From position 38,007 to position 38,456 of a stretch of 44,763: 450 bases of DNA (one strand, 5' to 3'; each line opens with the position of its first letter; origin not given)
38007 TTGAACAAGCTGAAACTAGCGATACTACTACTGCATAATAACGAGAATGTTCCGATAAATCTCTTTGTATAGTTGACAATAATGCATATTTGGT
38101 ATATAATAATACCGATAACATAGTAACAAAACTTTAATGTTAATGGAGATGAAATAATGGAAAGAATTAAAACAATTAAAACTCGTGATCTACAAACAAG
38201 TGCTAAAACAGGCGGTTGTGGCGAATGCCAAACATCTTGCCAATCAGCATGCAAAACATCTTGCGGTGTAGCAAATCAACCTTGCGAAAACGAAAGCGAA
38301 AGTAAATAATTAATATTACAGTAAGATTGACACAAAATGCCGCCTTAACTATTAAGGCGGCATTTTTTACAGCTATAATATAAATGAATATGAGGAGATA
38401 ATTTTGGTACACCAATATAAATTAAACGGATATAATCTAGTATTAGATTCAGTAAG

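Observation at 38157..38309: SCIFF precursor has Gly, not Thr, at the position aligned with the CteA crosslink acceptor (position 37), plus an extended acidic C-terminal tail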

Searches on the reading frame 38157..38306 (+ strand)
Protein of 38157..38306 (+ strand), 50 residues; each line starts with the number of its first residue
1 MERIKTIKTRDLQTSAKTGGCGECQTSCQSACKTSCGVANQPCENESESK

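Call 3: search_protein_families(library=ncbifam, proteins=[window:38157-38306:+], max_evalue=0.01)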
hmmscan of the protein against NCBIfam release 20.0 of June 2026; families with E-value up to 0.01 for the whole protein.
window:38157-38306:+ (50 aa): 1 family
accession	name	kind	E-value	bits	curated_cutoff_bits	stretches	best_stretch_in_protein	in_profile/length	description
TIGR03973.1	six_Cys_in_45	equivalog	2.1e-23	82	50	1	3-44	2-43/43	six-cysteine ranthipeptide SCIFF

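Call 8: find_homologous_proteins(query=window:38157-38306:+, max_evalue=0.001)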
Query seq(50 aa) (50 aa): 5309 proteins with E <= 0.001 among 5315 candidates; the best 120 are listed.
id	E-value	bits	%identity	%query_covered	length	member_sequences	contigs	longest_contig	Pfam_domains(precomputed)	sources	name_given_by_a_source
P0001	1.0e-25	105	70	88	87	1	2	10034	PF13165.12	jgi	jgi:predicted ribosomally synthesized six-cysteine peptide SCIFF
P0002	2.0e-24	101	100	100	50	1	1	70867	PF13165.12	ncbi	-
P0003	8.4e-24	99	64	90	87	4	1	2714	PF13165.12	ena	-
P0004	2.4e-21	91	86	86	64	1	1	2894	PF13165.12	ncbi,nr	ncbi:MAG: six-cysteine ranthipeptide SCIFF, partial [Oscillospiraceae bacterium]|nr:six-cysteine ran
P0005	3.6e-21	90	89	74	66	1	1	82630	PF13165.12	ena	-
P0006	1.1e-19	86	76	84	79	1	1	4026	PF13165.12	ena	-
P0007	4.3e-19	84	85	94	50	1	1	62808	PF13165.12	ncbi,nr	ncbi:MAG: six-cysteine ranthipeptide SCIFF [Clostridia bacterium]|nr:six-cysteine ranthipeptide SCIF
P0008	1.0e-18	83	87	90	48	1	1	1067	PF13165.12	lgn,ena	-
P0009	1.4e-18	82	83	96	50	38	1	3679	PF13165.12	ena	-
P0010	1.4e-18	82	87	90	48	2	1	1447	PF13165.12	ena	-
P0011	1.9e-18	82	84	100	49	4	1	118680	PF13165.12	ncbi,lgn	ncbi:MAG: six-cysteine ranthipeptide SCIFF [Oscillospiraceae bacterium]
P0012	3.1e-18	81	80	100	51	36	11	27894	PF13165.12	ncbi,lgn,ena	-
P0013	3.3e-18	81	85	92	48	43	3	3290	PF13165.12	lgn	-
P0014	3.4e-18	81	81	94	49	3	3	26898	PF13165.12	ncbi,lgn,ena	-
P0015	3.5e-18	81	67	96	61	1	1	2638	PF13165.12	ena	-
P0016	4.2e-18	81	83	92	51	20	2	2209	PF13165.12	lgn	-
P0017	4.2e-18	81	81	96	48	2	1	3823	PF13165.12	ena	-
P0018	4.3e-18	81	79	96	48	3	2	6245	PF13165.12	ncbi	-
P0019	4.4e-18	81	87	90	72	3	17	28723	PF13165.12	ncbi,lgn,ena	-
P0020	4.4e-18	81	84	90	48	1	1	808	PF13165.12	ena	-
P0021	4.6e-18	81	85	92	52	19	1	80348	PF13165.12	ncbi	-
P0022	4.7e-18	81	78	100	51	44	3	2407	PF13165.12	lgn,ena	-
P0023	4.9e-18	81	87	92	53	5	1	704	PF13165.12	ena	-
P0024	5.0e-18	81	81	96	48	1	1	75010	PF13165.12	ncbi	-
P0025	5.0e-18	81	81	96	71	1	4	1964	PF13165.12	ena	-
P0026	5.5e-18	81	83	92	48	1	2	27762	PF13165.12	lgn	-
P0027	5.9e-18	81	84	98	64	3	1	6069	PF13165.12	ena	-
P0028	6.3e-18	80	85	92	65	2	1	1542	PF13165.12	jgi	jgi:predicted ribosomally synthesized six-cysteine peptide SCIFF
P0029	6.4e-18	80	89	88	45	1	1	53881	PF13165.12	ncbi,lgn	ncbi:MAG: six-cysteine ranthipeptide SCIFF [Faecalibacterium sp.]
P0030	6.4e-18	80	78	100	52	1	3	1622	PF13165.12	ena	-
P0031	6.5e-18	80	81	96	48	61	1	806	PF13165.12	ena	-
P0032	6.9e-18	80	84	90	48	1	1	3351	PF13165.12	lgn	-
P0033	7.0e-18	80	80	98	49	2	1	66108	PF13165.12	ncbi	-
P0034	7.9e-18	80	89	88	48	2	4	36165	PF13165.12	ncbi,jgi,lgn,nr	ncbi:MAG: hypothetical protein PWQ08_1282 [Clostridiales bacterium]|jgi:predicted ribosomally synthe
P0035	8.1e-18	80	83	96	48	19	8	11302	PF13165.12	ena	-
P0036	8.4e-18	80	84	90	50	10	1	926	PF13165.12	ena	-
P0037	8.6e-18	80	83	96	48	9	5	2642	PF13165.12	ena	-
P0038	8.6e-18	80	85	92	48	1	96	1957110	PF13165.12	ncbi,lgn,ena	ncbi:six-cysteine ranthipeptide SCIFF [Eubacteriales bacterium KG127]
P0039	8.8e-18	80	85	92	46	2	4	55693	PF13165.12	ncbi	-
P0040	1.0e-17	80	82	98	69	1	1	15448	PF13165.12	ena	-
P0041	1.1e-17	80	81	96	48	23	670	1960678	PF13165.12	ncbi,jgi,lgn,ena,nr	ncbi:six-cysteine ranthipeptide SCIFF [Oscillospiraceae bacterium LCP25S3_E10]|jgi:predicted ribosom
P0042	1.2e-17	80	78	100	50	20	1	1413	PF13165.12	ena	-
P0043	1.2e-17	80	83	94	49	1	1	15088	PF13165.12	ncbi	-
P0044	1.3e-17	80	83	96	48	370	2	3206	PF13165.12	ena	-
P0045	1.3e-17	80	85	96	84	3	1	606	PF13165.12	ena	-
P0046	1.3e-17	79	85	96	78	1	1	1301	PF13165.12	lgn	-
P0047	1.3e-17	79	85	92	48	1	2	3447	PF13165.12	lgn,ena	-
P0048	1.4e-17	79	79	96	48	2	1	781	PF13165.12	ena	-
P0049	1.4e-17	79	83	96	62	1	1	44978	PF13165.12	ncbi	-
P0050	1.4e-17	79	81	96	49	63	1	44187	PF13165.12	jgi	-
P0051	1.4e-17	79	82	98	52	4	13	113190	PF13165.12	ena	-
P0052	1.5e-17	79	81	96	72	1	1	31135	PF13165.12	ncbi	-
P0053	1.5e-17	79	81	96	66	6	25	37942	PF13165.12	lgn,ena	-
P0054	1.7e-17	79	83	96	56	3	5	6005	PF13165.12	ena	-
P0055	1.7e-17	79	83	96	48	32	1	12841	PF13165.12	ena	-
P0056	1.8e-17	79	83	92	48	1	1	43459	PF13165.12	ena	-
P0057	1.8e-17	79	60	100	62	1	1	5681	PF13165.12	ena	-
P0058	1.9e-17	79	89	90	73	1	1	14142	PF13165.12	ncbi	-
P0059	2.0e-17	79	79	96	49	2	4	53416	PF13165.12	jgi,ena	jgi:rSAM-modified six-cysteine peptide SCIFF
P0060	2.1e-17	79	87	92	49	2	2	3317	PF13165.12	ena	-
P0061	2.1e-17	79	82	90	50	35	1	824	PF13165.12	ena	-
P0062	2.2e-17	79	81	94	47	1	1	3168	PF13165.12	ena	-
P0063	2.2e-17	79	83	96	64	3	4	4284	PF13165.12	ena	-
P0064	2.3e-17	79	87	90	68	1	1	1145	PF13165.12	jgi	jgi:predicted ribosomally synthesized six-cysteine peptide SCIFF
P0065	2.4e-17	79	77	96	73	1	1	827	PF13165.12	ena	-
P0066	2.5e-17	79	80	100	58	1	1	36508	PF13165.12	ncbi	-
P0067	2.5e-17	79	81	96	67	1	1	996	PF13165.12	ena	-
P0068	2.6e-17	79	87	90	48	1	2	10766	PF13165.12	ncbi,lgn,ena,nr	ncbi:MAG: six-cysteine ranthipeptide SCIFF [Clostridia bacterium]|nr:six-cysteine ranthipeptide SCIF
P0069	2.8e-17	78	84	90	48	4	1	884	PF13165.12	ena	-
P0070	2.8e-17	78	83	96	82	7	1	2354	PF13165.12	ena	-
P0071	2.9e-17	78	83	96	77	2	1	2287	PF13165.12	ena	-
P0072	2.9e-17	78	83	92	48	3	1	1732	PF13165.12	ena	-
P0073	2.9e-17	78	82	100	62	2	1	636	PF13165.12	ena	-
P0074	3.0e-17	78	77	88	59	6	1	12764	PF13165.12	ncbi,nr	ncbi:MAG: six-cysteine ranthipeptide SCIFF, partial [Clostridia bacterium]|nr:six-cysteine ranthipep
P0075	3.0e-17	78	78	100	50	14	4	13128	PF13165.12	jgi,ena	-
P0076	3.2e-17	78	80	92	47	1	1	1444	PF13165.12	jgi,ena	-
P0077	3.2e-17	78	79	94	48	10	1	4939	PF13165.12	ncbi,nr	ncbi:MAG: six-cysteine ranthipeptide SCIFF [Eubacteriales bacterium]|nr:six-cysteine ranthipeptide S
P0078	3.3e-17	78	81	96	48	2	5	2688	PF13165.12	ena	-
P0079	3.3e-17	78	80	100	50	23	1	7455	PF13165.12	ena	-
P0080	3.3e-17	78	85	96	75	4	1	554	PF13165.12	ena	-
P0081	3.3e-17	78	75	96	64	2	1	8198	PF13165.12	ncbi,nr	ncbi:MAG: six-cysteine peptide SCIFF [Clostridiales bacterium]|nr:six-cysteine peptide SCIFF [Clostr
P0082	3.4e-17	78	82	90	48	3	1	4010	PF13165.12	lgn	-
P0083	3.4e-17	78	80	92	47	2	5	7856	PF13165.12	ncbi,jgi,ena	-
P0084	3.4e-17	78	82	100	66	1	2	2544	PF13165.12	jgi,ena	-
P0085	3.5e-17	78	87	92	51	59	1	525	PF13165.12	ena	-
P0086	3.6e-17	78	79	96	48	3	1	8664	PF13165.12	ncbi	-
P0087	3.7e-17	78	86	88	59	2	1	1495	PF13165.12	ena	-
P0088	3.9e-17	78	84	98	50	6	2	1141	PF13165.12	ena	-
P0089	3.9e-17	78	82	88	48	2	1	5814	PF13165.12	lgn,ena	-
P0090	3.9e-17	78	83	94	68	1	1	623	PF13165.12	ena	-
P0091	4.0e-17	78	83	96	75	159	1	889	PF13165.12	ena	-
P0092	4.0e-17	78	78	100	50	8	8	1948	PF13165.12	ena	-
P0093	4.1e-17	78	81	96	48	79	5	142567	PF13165.12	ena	-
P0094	4.1e-17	78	82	90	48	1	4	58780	PF13165.12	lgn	-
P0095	4.3e-17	78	84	100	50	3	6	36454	PF13165.12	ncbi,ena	-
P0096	4.3e-17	78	81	96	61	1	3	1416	PF13165.12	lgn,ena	-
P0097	4.3e-17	78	85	96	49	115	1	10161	PF13165.12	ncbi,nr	ncbi:MAG: six-cysteine ranthipeptide SCIFF [Eubacterium sp.]|nr:six-cysteine ranthipeptide SCIFF [Eu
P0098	4.4e-17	78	84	88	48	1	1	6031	PF13165.12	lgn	-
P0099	4.4e-17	78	81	94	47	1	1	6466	PF13165.12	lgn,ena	-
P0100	4.4e-17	78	89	90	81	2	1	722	PF13165.12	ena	-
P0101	4.5e-17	78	81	96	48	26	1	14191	PF13165.12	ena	-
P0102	4.7e-17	78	84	90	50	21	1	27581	PF13165.12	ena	-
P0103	4.7e-17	78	76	100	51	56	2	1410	PF13165.12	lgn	-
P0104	4.7e-17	78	89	90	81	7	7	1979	PF13165.12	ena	-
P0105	4.8e-17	78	84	90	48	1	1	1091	PF13165.12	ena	-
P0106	4.8e-17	78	84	88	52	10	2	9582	PF13165.12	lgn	-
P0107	4.8e-17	78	83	92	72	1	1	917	PF13165.12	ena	-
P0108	4.8e-17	78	78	100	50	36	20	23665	PF13165.12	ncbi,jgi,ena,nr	ncbi:MAG: six-cysteine peptide SCIFF [Ruminococcaceae bacterium]|nr:six-cysteine peptide SCIFF [Osci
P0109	5.0e-17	78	79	96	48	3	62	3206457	PF13165.12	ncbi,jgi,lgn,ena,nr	ncbi:six-cysteine ranthipeptide SCIFF [Cuneatibacter sp. NSJ-177]|jgi:predicted ribosomally synthesi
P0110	5.0e-17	78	85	94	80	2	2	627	PF13165.12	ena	-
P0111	5.1e-17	78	83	92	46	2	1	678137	PF13165.12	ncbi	-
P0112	5.1e-17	78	82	90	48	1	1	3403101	PF13165.12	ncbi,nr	ncbi:six-cysteine ranthipeptide SCIFF [Chakrabartyella piscis]|nr:six-cysteine ranthipeptide SCIFF [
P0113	5.2e-17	78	81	96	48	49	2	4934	PF13165.12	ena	-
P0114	5.3e-17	78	83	92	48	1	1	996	PF13165.12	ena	-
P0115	5.4e-17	78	80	92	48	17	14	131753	PF13165.12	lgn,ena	-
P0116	5.4e-17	78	85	96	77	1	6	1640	PF13165.12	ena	-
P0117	5.5e-17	78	80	92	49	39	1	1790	PF13165.12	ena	-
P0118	5.6e-17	78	75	96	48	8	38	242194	PF13165.12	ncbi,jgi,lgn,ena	jgi:predicted ribosomally synthesized six-cysteine peptide SCIFF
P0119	5.6e-17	78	83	92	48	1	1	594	PF13165.12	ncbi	-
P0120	5.7e-17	77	87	90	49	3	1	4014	PF13165.12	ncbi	-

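Call 11: search_solved_structures(query=window:38157-38306:+, max_evalue=10, show_alignments=3)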
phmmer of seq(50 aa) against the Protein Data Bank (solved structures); distinct sequences matched with E-value up to 10: 1.
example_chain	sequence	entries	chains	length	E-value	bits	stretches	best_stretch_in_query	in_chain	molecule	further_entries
5d6s_A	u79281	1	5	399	0.33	14.8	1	19-39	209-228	Epoxyqueuosine reductase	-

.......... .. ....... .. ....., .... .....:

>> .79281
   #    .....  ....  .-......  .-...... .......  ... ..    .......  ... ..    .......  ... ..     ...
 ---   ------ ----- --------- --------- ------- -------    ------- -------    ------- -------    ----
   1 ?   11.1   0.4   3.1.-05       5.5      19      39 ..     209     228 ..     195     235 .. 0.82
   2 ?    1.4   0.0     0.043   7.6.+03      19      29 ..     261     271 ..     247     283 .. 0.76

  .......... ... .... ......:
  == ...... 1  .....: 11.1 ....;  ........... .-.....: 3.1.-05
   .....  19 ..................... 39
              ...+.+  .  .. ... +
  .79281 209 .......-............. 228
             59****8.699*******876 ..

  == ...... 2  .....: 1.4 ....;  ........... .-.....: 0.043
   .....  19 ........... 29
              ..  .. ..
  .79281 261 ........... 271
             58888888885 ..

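Call 22: find_encoding_contigs(protein=window:38157-38306:+, flank=6000, max_places=4)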
Protein seq(50 aa) (50 aa): no gene with exactly this product is on record in the collection.

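Call 24: search_protein_representatives(protein=window:38157-38306:+)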
Query: 50 residues. Proteins with E-value up to 0.001 (for the whole library): 1258; up to 1e-10: 432; up to 1e-30: 1. The best 150 are listed.
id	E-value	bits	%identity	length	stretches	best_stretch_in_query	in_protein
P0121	4.2e-31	119.6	74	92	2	1-47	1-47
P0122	2.9e-22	92.3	69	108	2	2-44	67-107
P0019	1.4e-18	80.9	83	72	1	1-47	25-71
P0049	4.4e-18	79.3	83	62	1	1-48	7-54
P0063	7.1e-18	78.7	85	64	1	1-47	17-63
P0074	9.5e-18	78.3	82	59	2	2-46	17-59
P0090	1.2e-17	78.0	83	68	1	1-47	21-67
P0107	1.5e-17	77.7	81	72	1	1-47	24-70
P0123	2.0e-17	77.3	87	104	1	1-45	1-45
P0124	2.3e-17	77.2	83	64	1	1-46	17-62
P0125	2.5e-17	77.0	87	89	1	1-46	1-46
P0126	2.5e-17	77.0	83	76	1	1-47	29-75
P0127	2.8e-17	76.9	85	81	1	2-47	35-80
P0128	3.2e-17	76.7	85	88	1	1-47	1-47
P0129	3.2e-17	76.7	82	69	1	1-45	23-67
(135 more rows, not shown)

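Call 40: list_cluster_members(proteins=[P0002])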
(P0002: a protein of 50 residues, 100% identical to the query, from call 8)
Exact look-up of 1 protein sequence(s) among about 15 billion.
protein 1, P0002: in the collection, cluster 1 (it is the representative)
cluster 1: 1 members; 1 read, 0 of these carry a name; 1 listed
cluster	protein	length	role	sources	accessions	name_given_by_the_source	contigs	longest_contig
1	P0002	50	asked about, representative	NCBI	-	-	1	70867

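Call 48: search_protein_families(library=pfam, proteins=[window:38157-38306:+], max_evalue=0.0001)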
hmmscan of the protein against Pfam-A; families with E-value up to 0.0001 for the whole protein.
window:38157-38306:+ (50 aa): 1 family
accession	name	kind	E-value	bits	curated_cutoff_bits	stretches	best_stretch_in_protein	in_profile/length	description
PF13165.11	SCIFF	-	2.6e-23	82.1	27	1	3-45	2-44/44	Six-cysteine peptide SCIFF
